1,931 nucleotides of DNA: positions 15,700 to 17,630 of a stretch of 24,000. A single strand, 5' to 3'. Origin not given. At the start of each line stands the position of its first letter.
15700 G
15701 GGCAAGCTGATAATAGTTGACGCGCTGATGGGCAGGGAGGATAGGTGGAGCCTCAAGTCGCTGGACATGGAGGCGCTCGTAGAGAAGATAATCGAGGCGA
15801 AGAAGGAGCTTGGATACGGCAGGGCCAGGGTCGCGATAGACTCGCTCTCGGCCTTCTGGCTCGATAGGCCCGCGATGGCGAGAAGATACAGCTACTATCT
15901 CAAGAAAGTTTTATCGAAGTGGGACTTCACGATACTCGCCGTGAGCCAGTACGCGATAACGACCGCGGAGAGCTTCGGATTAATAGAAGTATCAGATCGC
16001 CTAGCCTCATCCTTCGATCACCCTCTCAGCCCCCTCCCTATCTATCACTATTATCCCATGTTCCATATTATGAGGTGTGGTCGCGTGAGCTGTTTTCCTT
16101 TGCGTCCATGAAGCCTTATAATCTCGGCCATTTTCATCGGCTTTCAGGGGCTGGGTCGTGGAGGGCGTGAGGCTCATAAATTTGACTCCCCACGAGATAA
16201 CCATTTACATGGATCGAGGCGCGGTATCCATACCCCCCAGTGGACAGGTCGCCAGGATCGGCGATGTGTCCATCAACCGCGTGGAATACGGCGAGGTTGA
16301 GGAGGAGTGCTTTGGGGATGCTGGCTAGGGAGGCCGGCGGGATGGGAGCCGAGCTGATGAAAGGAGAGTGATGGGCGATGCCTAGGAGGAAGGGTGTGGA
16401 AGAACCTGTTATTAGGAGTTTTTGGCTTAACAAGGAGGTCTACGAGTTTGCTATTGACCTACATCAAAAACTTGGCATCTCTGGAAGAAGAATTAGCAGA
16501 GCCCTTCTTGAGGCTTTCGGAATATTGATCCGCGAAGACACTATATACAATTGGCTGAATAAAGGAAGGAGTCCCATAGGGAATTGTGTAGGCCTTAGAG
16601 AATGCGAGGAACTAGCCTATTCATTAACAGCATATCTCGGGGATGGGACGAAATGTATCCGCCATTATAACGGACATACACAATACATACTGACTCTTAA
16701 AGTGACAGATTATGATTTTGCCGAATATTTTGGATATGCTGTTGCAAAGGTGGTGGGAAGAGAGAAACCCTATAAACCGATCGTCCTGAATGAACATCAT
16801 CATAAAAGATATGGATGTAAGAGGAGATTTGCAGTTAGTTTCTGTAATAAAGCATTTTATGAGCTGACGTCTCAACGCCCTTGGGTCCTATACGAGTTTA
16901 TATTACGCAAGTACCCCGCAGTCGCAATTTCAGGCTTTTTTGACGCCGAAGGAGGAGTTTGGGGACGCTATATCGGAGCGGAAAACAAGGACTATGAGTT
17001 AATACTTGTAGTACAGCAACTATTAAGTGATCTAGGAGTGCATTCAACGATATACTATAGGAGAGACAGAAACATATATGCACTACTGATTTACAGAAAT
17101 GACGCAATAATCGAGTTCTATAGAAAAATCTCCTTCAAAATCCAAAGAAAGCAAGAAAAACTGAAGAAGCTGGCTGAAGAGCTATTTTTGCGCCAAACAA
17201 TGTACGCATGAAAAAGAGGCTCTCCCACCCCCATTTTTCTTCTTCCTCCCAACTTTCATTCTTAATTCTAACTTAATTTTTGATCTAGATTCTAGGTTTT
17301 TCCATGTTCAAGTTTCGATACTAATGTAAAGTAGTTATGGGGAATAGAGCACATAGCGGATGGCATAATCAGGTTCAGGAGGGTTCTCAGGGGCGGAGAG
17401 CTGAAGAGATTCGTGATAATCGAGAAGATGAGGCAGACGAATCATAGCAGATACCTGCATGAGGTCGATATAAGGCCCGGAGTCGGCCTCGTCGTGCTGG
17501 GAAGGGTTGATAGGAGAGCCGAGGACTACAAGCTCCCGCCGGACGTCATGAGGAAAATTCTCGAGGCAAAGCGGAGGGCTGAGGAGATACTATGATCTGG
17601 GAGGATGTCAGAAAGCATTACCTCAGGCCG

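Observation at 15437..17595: KaiC/aRadC-like ATPase gene split at its conserved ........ motif by an out-of-frame 1.36-kb insert carrying a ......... endonuclease (not an intein)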

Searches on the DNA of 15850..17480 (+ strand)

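Call 7: search_rna_families(source=window, start=15850, end=17480, threshold=evalue, max_evalue=10)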
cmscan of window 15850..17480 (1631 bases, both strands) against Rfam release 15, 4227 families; matches with E-value up to 10: 1.
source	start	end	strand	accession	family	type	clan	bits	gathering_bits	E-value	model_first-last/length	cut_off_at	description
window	17206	17380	+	RF02091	DAOA-AS1_2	Gene; lncRNA;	-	11.3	43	6.3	1-205/205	no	DAOA antisense RNA 1 conserved region 2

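Call 22: search_rna_families(source=window, start=15960, end=16400, threshold=evalue, max_evalue=10, show_alignments=3)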
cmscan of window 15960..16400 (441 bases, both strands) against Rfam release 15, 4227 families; matches with E-value up to 10: 3.
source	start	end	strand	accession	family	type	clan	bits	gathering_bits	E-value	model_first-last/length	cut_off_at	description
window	16113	16179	-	RF01516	v-snoRNA-1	Gene; snRNA; snoRNA; CD-box;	-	12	75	8.3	1-65/65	no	Human herpesvirus 1 small nucleolar RNA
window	15999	16123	-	RF02161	PART1_3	Gene; lncRNA;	-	11.1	40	5.4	1-131/131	no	Prostate androgen-regulated transcript 1 conserved region 3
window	16321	16400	+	RF01946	KCNQ1OT1_1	Gene; lncRNA;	-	5.7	70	2.7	1-74/464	3'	KCNQ1 overlapping transcript 1 conserved region 1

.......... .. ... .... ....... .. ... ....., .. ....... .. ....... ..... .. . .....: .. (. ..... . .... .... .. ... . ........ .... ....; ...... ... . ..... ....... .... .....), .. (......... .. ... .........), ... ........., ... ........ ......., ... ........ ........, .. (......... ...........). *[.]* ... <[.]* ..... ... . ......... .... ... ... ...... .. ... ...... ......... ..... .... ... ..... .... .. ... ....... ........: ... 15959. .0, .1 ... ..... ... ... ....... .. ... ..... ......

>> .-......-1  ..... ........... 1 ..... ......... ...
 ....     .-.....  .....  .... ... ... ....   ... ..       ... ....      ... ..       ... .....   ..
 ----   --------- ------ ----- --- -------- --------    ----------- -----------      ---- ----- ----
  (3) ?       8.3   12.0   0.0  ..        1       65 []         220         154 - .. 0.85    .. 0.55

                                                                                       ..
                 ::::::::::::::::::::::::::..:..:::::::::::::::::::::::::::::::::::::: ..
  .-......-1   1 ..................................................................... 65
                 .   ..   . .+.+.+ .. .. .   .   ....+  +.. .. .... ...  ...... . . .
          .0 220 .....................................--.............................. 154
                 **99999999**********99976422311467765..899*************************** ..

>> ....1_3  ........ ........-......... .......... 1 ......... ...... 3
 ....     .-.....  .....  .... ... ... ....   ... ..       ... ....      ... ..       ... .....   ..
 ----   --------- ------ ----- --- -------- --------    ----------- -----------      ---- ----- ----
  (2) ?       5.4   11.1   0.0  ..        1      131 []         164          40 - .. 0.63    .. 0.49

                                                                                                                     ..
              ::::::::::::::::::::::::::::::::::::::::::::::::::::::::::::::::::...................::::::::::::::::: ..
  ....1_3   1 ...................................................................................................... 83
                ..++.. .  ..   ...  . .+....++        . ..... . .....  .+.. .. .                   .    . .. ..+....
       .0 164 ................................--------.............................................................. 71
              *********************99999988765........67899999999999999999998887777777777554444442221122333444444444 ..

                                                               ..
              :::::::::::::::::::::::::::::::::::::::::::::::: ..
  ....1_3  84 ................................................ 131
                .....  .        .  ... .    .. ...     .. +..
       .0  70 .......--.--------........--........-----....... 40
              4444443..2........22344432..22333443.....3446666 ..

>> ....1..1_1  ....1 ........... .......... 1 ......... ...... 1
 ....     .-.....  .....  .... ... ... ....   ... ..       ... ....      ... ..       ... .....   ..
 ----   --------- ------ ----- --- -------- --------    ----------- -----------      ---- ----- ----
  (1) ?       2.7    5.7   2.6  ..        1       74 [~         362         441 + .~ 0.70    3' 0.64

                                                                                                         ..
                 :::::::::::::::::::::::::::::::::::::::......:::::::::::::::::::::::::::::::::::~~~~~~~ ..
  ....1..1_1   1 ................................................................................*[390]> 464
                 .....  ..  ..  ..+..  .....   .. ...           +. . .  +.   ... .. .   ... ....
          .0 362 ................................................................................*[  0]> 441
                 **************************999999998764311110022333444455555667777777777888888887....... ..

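Call 78: search_dna_similar(query=window:15980-17337:+, collection=plasmids, mode=distant, max_rows=5)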
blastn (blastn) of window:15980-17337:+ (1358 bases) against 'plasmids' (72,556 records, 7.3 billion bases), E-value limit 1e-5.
No match.

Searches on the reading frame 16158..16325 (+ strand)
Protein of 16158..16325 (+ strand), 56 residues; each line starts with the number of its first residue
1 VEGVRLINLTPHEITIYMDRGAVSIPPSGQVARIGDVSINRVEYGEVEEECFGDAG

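Call 6: search_protein_families(library=pfam, proteins=[window:16158-16325:+], max_evalue=0.1)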
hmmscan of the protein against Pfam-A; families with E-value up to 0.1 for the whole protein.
window:16158-16325:+ (56 aa): 0 families

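Call 30: find_homologous_proteins(query=window:16158-16325:+, max_evalue=0.01)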
Query seq(56 aa) (56 aa): 11 proteins with E <= 0.01 among 11 candidates.
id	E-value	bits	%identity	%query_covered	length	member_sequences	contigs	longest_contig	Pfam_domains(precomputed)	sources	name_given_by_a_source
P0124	2.1e-29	117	100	100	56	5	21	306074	-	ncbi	ncbi:MAG: hypothetical protein QXY27_06310 [Nitrososphaerota archaeon]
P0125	2.8e-23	98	91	95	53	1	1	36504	-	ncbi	ncbi:MAG: hypothetical protein QXK53_04685 [Nitrososphaerota archaeon]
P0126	6.0e-22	94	86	100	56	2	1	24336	-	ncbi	ncbi:MAG: hypothetical protein QXI18_01815 [Nitrososphaerota archaeon]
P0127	2.5e-21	92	84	100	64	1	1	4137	-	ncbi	ncbi:MAG: hypothetical protein QXG25_05305, partial [Nitrososphaerota archaeon]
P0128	3.9e-20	88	80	100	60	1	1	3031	-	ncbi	ncbi:MAG: hypothetical protein QXT26_08000 [Thermoproteota archaeon]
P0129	1.2e-19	87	83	95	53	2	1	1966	-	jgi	-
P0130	1.4e-18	83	84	100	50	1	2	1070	-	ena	-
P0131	2.1e-18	83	77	70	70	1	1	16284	-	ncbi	ncbi:MAG: hypothetical protein QXO04_00610 [Nitrososphaerota archaeon]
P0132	8.6e-18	81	70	100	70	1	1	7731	-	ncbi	ncbi:MAG: hypothetical protein QXI18_03940 [Nitrososphaerota archaeon]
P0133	8.3e-16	75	73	71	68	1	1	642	-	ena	-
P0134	1.2e-11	62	83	71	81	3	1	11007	-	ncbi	ncbi:MAG: hypothetical protein QXG25_01660 [Nitrososphaerota archaeon]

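Call 31: find_encoding_contigs(protein=P0125, flank=4000, max_places=2)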
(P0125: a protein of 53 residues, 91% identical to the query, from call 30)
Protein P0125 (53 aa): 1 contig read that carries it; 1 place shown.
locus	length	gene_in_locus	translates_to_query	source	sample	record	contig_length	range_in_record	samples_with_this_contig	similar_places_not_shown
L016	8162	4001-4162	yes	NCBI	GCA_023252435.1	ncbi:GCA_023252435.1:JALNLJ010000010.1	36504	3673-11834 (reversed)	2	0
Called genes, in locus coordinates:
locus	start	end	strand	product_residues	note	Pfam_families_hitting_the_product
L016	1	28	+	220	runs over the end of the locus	PF09335:VTT_dom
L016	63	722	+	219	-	-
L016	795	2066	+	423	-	PF03853:YjeF_N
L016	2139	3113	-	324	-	-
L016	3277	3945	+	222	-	PF06745:ATPase, PF14417:MEDS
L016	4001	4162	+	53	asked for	-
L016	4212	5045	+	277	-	PF14528:LAGLIDADG_3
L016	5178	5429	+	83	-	PF06745:ATPase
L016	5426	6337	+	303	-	-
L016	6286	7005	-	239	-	PF01478:Peptidase_A24 (weak), PF06847:Arc_PepC_II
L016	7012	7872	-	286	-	PF01256:Carb_kinase, PF02110:HK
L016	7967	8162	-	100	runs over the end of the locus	PF01918:Alba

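Call 32: find_encoding_contigs(protein=P0126, flank=4000, max_places=2)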
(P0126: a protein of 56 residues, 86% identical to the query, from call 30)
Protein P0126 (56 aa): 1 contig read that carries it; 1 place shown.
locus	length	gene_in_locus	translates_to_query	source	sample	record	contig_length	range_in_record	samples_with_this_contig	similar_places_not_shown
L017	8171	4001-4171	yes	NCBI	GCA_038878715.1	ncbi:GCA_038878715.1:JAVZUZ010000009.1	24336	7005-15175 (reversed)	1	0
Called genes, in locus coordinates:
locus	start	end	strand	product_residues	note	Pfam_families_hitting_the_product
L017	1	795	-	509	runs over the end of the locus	PF00370:FGGY_N, PF01869:BcrAD_BadFG (faint), PF02782:FGGY_C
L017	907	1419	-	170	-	PF06195:DUF996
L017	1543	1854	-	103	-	-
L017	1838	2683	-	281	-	PF21948:LplA-B_cat, PF03099:BPL_LplA_LipB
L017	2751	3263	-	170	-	PF03686:UPF0146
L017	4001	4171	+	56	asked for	-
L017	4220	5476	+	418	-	PF14528:LAGLIDADG_3 (weak)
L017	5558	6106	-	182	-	PF03686:UPF0146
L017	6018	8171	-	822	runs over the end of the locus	PF01326:PPDK_N, PF00391:PEP-utilizers, PF02896:PEP-utilizers_C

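Call 33: find_encoding_contigs(protein=P0132, flank=4000, max_places=2)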
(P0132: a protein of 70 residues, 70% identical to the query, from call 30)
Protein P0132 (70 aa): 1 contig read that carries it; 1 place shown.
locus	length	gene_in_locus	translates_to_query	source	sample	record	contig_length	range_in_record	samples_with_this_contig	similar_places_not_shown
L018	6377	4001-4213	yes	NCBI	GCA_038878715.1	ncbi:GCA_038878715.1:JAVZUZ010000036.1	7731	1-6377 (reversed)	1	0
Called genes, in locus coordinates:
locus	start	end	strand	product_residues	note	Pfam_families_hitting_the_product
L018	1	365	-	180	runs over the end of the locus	-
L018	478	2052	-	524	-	PF04675:DNA_ligase_A_N, PF01068:DNA_ligase_A_M, PF01331:mRNA_cap_enzyme (faint), PF09414:RNA_ligase (faint), PF04679:DNA_ligase_A_C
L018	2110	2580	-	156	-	PF00011:HSP20, PF17886:ArsA_HSP20 (weak)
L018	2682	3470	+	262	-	PF01428:zf-AN1, PF02163:Peptidase_M50 (faint)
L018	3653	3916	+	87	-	-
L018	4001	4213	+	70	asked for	-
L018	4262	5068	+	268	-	PF14528:LAGLIDADG_3 (weak)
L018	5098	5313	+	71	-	-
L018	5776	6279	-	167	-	-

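Call 57: find_encoding_contigs(protein=P0131, flank=4000, max_places=2)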
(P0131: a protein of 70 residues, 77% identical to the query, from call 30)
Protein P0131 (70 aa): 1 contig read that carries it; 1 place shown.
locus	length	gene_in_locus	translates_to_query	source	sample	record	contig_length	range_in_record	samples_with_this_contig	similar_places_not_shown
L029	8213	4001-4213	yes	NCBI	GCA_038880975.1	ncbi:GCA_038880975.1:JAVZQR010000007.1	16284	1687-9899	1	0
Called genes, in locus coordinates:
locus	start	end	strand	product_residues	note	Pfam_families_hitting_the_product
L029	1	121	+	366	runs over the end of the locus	PF02073:Peptidase_M29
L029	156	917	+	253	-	PF05625:PAXNEB (weak), PF13481:AAA_25, PF06745:ATPase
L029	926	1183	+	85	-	-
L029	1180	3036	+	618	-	PF08915:tRNA-Thr_ED, PF00587:tRNA-synt_2b, PF03129:HGTP_anticodon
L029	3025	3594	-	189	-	PF04250:DUF429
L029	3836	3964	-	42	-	-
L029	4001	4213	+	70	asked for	-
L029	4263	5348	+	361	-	PF14528:LAGLIDADG_3 (weak)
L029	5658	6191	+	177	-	PF28549:NDPSase_N (faint), PF00293:NUDIX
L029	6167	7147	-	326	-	PF00586:AIRS, PF02769:AIRS_C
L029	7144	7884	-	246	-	PF00535:Glycos_transf_2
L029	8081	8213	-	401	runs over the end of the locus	PF00532:Peripla_BP_1, PF13407:Peripla_BP_4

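Call 58: find_encoding_contigs(protein=P0134, flank=4000, max_places=2)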
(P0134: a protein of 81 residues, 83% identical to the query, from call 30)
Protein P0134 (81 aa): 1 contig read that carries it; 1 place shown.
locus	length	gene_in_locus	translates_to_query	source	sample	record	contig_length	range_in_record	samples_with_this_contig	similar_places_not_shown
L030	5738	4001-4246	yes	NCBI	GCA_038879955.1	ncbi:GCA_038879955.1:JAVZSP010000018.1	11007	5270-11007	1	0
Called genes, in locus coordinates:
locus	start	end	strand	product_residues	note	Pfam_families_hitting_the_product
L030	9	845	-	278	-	PF01138:RNase_PH, PF03725:RNase_PH_C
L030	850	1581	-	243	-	PF01138:RNase_PH, PF03725:RNase_PH_C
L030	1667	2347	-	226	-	PF22625:ECR1_N_2, PF14382:ECR1_N, PF00013:KH_1, PF15985:KH_6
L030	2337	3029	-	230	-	PF01172:SBDS_N, PF09377:SBDS_domain_II, PF20268:SBDS_C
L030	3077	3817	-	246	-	PF10584:Proteasome_A_N, PF00227:Proteasome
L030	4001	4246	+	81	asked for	-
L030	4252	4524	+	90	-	-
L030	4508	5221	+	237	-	-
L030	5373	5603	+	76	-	PF01998:DUF131 (weak)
